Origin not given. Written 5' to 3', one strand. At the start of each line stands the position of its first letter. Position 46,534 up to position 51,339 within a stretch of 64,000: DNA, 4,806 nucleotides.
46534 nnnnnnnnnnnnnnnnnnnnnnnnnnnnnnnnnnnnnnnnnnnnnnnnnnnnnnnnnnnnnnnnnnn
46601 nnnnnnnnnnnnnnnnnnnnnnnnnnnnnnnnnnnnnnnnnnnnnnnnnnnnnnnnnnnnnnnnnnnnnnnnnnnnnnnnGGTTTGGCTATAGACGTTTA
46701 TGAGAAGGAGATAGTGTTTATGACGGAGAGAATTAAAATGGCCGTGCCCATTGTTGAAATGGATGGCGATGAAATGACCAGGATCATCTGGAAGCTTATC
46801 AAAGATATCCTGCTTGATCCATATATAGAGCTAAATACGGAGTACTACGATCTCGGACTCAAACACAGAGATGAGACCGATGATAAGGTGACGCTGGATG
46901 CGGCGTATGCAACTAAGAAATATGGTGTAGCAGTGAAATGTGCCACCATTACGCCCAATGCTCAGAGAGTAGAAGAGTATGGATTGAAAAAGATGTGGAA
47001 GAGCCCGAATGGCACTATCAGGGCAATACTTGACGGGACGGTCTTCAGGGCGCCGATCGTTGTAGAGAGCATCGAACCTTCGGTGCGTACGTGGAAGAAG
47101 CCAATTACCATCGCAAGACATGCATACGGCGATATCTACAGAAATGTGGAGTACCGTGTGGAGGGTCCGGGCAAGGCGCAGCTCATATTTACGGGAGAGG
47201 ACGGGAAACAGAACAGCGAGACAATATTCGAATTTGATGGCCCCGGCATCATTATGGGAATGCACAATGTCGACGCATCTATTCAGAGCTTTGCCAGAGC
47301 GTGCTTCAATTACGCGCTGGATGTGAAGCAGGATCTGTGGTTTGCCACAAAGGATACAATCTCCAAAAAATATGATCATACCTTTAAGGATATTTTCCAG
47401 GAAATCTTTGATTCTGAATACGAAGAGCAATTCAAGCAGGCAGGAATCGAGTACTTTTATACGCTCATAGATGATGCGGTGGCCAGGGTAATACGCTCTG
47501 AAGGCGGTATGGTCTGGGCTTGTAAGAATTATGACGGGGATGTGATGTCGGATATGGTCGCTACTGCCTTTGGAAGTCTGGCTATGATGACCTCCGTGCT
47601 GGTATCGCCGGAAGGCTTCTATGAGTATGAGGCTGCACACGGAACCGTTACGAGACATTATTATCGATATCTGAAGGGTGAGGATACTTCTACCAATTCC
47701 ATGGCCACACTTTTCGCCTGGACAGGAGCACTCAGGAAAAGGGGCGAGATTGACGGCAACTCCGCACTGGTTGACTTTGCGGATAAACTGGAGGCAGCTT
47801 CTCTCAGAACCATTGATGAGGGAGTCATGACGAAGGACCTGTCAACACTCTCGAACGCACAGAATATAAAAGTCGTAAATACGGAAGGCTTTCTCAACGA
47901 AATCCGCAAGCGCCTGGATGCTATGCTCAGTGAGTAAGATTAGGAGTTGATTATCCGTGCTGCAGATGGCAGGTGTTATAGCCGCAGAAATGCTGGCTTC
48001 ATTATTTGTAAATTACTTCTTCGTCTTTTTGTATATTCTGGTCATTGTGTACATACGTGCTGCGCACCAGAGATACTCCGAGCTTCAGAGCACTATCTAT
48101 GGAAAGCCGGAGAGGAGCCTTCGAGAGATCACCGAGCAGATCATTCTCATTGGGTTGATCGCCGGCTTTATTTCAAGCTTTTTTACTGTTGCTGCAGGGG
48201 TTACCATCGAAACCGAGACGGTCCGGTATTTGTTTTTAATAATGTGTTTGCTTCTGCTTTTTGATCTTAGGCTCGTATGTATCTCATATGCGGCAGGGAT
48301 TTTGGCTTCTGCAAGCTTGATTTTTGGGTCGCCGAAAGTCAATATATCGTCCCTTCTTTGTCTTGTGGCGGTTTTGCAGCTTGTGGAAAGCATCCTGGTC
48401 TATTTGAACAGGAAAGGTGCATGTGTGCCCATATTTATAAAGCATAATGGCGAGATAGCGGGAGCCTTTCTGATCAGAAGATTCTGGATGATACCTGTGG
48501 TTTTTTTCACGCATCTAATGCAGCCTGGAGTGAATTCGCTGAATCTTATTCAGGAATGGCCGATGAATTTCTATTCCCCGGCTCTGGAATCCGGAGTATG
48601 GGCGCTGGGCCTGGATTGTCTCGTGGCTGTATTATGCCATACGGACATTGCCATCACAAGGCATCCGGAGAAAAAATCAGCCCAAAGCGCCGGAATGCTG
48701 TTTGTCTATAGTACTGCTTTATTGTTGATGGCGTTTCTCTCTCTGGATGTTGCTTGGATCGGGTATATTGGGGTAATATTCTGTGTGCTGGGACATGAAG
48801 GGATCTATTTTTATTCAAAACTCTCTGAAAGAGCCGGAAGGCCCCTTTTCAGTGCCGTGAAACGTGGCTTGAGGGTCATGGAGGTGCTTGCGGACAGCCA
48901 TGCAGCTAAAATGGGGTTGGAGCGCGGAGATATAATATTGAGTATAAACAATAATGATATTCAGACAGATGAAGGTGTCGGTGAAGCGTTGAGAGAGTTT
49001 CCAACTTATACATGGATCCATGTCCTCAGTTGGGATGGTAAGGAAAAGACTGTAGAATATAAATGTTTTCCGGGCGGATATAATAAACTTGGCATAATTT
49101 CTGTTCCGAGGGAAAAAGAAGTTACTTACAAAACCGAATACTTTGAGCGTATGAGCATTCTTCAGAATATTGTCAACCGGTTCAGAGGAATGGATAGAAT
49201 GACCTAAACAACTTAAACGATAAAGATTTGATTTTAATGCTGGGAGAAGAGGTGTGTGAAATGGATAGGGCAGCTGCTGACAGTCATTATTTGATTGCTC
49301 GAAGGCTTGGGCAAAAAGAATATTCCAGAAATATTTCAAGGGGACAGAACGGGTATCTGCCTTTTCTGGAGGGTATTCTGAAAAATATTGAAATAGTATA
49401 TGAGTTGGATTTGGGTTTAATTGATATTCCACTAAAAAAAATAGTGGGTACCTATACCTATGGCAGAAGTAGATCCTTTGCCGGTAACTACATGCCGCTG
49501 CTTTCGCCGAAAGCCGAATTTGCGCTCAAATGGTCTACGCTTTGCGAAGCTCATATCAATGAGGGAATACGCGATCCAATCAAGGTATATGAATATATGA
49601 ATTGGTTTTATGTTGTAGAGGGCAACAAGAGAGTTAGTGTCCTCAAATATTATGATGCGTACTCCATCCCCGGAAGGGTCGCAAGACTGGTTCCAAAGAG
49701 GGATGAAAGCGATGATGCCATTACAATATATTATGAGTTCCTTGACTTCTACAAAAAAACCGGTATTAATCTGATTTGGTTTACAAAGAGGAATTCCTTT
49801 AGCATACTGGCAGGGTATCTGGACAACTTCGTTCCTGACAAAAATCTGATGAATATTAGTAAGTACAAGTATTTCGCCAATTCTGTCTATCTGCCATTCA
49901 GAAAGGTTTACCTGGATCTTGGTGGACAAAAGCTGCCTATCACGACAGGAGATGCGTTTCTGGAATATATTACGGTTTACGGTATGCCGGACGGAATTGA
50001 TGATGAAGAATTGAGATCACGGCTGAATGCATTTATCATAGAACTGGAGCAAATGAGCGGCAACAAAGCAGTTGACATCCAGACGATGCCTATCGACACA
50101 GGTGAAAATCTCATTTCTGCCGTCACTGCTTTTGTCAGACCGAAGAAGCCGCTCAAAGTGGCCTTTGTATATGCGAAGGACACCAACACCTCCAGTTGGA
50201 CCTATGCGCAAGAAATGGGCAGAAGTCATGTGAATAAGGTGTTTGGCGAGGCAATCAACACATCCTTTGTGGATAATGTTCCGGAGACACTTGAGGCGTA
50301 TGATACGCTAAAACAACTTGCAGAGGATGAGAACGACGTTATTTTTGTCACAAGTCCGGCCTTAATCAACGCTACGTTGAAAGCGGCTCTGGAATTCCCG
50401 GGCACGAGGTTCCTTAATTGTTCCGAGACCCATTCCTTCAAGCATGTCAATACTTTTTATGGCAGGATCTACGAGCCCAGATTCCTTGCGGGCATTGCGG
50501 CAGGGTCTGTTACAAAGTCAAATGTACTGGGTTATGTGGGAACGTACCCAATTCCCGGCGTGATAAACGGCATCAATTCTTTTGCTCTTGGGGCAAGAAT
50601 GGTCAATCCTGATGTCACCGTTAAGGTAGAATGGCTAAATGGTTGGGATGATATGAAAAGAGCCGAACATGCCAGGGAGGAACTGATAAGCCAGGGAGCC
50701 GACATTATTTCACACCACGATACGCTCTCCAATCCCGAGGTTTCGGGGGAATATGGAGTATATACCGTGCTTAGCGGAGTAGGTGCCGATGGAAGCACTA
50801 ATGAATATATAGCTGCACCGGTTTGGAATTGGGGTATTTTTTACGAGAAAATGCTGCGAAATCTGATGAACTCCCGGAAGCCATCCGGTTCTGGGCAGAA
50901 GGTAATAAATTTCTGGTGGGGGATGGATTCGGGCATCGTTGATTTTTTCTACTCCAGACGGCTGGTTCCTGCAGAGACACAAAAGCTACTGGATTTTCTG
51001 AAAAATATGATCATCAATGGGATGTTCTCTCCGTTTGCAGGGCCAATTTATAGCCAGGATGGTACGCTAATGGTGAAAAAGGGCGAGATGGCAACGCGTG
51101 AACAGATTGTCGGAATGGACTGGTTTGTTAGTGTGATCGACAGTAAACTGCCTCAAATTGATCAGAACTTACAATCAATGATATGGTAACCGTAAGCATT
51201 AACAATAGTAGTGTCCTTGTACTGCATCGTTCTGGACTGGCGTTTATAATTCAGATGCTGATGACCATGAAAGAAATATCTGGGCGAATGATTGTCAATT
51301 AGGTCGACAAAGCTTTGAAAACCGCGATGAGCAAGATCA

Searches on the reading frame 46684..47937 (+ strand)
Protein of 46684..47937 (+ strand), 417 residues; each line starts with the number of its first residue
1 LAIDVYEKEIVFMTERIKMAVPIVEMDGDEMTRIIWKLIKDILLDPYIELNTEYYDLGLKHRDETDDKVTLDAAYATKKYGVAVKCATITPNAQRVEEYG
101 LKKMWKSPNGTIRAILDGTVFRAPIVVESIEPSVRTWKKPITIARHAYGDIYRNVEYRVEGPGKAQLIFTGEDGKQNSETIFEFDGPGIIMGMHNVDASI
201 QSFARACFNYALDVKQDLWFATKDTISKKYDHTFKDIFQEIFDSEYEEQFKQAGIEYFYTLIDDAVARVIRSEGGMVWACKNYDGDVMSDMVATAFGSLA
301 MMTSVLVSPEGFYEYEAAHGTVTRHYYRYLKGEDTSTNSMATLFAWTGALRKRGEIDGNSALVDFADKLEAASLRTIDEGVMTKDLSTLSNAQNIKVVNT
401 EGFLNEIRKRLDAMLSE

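Call 9: search_protein_families(library=ncbifam, proteins=[window:46684-47937:+], max_evalue=1e-10)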
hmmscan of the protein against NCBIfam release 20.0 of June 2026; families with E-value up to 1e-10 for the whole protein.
window:46684-47937:+ (417 aa): 4 families
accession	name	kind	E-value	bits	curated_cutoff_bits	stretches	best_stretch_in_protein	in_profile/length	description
NF006156.0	PRK08299.1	equivalog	1e-203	676.4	335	1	15-415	2-402/403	NADP-dependent isocitrate dehydrogenase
TIGR00127.1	nadp_idh_euk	equivalog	1.2e-162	541.1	397.15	1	16-415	2-407/409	isocitrate dehydrogenase (NADP(+))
NF006673.0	PRK09222.1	equivalog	4.5e-15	55.6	509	1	204-413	155-343/482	NADP-dependent isocitrate dehydrogenase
TIGR02924.1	ICDH_alpha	equivalog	6.9e-11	41.9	561.35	0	204-413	151-339/473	isocitrate dehydrogenase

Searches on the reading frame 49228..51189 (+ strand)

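Call 78: search_protein_families(library=pfam, proteins=[window:49228-51189:+], max_evalue=0.000001)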
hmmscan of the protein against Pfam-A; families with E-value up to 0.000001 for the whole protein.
window:49228-51189:+ (653 aa): 1 family
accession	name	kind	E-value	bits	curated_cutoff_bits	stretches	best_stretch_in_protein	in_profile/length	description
PF02608.20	Bmp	-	2.1e-34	119.3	24.1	1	310-597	3-293/301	ABC transporter substrate-binding protein PnrA-like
